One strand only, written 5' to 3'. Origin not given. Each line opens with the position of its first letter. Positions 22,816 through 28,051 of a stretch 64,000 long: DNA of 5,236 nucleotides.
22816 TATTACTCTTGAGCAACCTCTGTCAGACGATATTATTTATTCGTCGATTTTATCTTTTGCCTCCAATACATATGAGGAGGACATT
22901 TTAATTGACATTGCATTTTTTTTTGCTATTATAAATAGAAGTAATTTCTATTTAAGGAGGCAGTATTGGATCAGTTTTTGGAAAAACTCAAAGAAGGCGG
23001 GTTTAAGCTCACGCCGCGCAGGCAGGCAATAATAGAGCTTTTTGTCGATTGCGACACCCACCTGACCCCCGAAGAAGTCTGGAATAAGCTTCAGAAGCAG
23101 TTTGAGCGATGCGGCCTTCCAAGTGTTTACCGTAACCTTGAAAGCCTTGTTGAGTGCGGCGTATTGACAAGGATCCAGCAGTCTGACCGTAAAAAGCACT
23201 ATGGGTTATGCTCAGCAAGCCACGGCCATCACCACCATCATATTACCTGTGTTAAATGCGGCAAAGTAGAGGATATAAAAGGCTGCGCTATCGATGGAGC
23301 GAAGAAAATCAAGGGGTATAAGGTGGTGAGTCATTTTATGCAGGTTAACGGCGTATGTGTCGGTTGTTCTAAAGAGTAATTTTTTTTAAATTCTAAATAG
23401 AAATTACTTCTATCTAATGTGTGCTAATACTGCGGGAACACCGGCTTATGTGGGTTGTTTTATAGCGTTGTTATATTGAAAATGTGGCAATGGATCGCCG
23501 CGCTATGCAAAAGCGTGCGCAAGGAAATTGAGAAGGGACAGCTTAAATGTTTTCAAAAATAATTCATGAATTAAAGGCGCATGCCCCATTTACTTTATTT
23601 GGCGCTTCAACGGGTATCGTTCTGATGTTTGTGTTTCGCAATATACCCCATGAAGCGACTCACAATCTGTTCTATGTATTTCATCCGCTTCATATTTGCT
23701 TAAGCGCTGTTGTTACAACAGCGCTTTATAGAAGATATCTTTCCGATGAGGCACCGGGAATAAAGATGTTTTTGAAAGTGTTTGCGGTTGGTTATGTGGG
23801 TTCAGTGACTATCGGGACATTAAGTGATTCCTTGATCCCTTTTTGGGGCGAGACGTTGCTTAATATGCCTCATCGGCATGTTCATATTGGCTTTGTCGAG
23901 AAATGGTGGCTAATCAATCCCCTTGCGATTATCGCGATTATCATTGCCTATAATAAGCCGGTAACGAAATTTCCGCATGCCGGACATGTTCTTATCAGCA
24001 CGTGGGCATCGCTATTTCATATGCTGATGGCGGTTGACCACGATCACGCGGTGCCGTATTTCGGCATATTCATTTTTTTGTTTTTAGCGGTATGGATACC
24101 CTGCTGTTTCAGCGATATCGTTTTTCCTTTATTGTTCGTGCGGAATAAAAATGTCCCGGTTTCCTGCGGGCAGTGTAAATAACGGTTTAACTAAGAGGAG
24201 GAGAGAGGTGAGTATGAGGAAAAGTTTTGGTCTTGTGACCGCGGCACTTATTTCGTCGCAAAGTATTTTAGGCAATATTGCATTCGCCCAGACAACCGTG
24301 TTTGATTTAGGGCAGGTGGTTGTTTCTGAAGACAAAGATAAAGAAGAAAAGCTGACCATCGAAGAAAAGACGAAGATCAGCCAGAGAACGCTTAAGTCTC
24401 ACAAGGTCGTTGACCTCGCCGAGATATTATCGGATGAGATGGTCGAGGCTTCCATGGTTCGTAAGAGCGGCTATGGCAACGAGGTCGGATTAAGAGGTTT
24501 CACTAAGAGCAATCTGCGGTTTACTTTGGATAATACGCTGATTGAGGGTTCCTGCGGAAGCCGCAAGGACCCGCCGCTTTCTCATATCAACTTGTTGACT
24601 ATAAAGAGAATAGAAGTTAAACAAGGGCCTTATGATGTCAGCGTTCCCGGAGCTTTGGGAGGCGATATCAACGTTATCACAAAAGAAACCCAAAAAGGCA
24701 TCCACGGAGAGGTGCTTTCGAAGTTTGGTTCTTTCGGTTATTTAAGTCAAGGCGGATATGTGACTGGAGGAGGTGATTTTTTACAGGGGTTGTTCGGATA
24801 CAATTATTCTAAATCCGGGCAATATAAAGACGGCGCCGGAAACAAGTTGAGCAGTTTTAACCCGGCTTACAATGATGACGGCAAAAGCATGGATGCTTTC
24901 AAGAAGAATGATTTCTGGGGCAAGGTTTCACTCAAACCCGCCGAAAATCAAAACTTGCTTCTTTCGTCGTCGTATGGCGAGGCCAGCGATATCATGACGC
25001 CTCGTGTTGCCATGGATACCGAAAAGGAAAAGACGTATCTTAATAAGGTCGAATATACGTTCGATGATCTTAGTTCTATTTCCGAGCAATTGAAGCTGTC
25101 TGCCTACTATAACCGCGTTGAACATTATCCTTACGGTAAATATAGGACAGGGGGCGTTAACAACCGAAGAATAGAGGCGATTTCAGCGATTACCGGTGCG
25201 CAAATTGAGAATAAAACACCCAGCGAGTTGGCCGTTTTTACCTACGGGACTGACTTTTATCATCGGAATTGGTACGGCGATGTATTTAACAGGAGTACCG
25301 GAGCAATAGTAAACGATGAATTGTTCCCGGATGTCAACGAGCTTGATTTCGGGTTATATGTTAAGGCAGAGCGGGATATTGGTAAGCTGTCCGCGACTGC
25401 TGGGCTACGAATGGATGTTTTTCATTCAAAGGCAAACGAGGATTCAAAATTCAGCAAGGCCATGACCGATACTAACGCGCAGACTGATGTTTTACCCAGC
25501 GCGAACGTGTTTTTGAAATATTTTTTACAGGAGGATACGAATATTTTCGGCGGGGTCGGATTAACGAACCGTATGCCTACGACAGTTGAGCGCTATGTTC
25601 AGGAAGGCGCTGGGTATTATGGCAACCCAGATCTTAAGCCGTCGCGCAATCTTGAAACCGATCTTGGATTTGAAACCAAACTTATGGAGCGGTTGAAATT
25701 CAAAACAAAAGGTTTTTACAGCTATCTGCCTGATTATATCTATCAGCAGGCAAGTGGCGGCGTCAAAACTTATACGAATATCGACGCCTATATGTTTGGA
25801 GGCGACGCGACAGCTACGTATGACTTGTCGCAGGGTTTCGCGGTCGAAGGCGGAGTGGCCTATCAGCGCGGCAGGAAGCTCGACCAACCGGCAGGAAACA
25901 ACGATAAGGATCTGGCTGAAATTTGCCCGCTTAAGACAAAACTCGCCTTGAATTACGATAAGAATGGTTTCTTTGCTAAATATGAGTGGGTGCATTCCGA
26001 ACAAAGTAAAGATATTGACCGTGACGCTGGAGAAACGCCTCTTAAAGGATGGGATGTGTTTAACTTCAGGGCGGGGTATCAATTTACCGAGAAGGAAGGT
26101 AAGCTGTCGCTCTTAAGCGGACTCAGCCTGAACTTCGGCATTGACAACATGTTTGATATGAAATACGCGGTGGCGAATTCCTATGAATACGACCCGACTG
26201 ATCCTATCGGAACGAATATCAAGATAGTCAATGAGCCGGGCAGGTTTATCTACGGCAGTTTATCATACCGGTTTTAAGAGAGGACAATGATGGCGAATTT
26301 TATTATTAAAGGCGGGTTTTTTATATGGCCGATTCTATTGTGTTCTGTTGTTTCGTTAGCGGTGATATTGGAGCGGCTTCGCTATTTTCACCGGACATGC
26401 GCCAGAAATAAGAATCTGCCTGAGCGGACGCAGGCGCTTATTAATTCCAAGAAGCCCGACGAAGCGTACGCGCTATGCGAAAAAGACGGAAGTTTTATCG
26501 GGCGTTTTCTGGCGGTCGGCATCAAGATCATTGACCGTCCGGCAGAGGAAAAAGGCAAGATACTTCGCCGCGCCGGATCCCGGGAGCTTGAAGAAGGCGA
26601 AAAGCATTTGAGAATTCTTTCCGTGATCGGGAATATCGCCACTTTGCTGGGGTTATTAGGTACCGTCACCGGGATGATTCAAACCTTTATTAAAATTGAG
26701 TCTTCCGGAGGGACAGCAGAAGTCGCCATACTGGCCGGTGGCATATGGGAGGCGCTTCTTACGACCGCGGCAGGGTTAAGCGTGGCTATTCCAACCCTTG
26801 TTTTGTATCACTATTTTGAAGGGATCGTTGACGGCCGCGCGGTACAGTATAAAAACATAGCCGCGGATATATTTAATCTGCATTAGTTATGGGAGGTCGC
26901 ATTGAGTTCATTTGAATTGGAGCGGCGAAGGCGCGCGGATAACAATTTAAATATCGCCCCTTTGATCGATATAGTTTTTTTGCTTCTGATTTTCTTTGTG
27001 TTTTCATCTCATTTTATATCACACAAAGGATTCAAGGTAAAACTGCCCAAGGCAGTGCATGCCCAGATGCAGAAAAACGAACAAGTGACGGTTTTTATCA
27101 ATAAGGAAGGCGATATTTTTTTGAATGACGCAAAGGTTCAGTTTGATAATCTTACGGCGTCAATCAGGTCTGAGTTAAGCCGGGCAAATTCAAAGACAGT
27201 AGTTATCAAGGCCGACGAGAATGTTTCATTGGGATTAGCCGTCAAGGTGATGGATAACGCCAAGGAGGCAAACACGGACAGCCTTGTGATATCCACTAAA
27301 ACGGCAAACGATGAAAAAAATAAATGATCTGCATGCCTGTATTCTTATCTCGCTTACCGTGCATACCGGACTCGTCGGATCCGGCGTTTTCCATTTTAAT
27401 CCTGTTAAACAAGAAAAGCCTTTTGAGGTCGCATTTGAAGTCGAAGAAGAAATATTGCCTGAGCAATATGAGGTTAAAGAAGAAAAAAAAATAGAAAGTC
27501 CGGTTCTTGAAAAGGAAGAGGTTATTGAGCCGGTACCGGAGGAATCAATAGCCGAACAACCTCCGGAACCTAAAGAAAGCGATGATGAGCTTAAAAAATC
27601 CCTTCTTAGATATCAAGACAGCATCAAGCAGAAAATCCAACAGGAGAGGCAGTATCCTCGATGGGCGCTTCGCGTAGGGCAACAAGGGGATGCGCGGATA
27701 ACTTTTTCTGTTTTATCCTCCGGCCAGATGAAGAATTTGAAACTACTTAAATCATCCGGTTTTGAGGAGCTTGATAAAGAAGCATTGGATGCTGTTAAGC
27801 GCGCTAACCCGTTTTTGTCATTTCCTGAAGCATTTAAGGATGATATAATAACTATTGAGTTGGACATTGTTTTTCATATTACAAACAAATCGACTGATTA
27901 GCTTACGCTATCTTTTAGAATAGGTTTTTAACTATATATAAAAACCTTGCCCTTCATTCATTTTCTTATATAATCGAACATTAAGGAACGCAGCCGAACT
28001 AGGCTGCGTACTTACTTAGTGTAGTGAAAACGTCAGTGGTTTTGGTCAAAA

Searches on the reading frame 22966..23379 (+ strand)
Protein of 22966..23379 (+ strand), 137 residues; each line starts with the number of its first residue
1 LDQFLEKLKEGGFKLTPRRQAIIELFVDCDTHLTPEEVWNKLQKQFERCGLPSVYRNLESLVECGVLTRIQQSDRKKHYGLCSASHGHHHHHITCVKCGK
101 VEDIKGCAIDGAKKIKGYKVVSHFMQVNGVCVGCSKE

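Call 32: search_protein_families(library=pfam, proteins=[window:22966-23379:+], max_evalue=0.0001)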
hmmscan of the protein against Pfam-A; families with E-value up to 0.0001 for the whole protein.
window:22966-23379:+ (137 aa): 1 family
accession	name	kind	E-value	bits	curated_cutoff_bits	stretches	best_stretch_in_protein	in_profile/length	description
PF01475.25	FUR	-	2.3e-29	102.4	23.1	1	11-127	2-120/121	Ferric uptake regulator family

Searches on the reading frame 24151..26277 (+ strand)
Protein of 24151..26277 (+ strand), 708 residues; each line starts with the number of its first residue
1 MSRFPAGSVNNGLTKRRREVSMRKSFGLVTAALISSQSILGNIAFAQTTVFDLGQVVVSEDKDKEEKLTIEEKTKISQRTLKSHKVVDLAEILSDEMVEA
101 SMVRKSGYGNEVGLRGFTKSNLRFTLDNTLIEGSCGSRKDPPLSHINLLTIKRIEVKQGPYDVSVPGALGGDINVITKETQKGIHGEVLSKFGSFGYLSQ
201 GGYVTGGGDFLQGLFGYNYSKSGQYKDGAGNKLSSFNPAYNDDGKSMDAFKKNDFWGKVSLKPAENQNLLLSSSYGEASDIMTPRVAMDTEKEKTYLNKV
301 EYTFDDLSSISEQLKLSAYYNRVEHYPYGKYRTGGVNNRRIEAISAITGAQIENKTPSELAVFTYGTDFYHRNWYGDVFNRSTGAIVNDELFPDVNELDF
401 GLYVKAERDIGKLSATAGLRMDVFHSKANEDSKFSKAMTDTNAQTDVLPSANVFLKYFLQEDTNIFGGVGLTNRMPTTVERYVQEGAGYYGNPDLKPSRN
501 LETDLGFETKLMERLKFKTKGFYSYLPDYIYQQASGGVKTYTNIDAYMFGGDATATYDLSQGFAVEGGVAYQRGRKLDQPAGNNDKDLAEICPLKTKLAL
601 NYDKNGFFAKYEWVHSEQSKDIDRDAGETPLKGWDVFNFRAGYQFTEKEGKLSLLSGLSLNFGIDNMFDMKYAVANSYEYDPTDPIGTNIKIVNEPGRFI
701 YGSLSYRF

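Call 32: search_protein_families(library=pfam, proteins=[window:24151-26277:+], max_evalue=0.0001)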
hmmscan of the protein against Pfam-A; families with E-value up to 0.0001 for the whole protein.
window:24151-26277:+ (708 aa): 2 families
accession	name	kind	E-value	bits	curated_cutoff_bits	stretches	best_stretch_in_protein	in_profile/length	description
PF14905.12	OMP_b-brl_3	-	4.4e-08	33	27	1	363-570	73-291/408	Outer membrane protein beta-barrel family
PF07715.20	Plug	-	1.5e-07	32.4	23.9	1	74-171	10-106/107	TonB-dependent Receptor Plug Domain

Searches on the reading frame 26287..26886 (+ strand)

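Call 32: search_protein_families(library=pfam, proteins=[window:26287-26886:+], max_evalue=0.0001)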
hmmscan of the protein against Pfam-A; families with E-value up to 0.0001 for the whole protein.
window:26287-26886:+ (199 aa): 1 family
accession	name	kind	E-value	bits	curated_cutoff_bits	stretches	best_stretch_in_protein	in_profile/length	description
PF01618.21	MotA_ExbB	-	1.6e-29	102.7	22.9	1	71-187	6-124/127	MotA/TolQ/ExbB proton channel family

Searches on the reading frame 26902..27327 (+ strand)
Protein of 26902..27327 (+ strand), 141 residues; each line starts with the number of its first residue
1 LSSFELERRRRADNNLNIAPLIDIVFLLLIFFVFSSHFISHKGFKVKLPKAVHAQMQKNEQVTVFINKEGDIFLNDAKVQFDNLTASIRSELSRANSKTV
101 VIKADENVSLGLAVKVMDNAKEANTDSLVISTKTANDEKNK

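Call 32: search_protein_families(library=pfam, proteins=[window:26902-27327:+], max_evalue=0.0001)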
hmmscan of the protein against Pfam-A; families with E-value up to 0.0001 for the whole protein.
window:26902-27327:+ (141 aa): 1 family
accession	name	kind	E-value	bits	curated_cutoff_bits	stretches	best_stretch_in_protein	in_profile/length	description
PF02472.21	ExbD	-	2.3e-31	109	25.4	1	11-134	3-127/128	Biopolymer transport protein ExbD/TolR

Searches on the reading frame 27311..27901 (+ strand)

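Call 32: search_protein_families(library=pfam, proteins=[window:27311-27901:+], max_evalue=0.0001)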
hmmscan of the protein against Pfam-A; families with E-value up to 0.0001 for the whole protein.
window:27311-27901:+ (196 aa): 2 families
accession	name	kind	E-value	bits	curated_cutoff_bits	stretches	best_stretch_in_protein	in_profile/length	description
PF03544.19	TonB_C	-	8.5e-15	55.4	24.6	1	112-189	2-78/79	Gram-negative bacterial TonB protein C-terminal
PF13103.11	TonB_2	-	5e-09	36.6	22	1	101-175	4-74/85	TonB C terminal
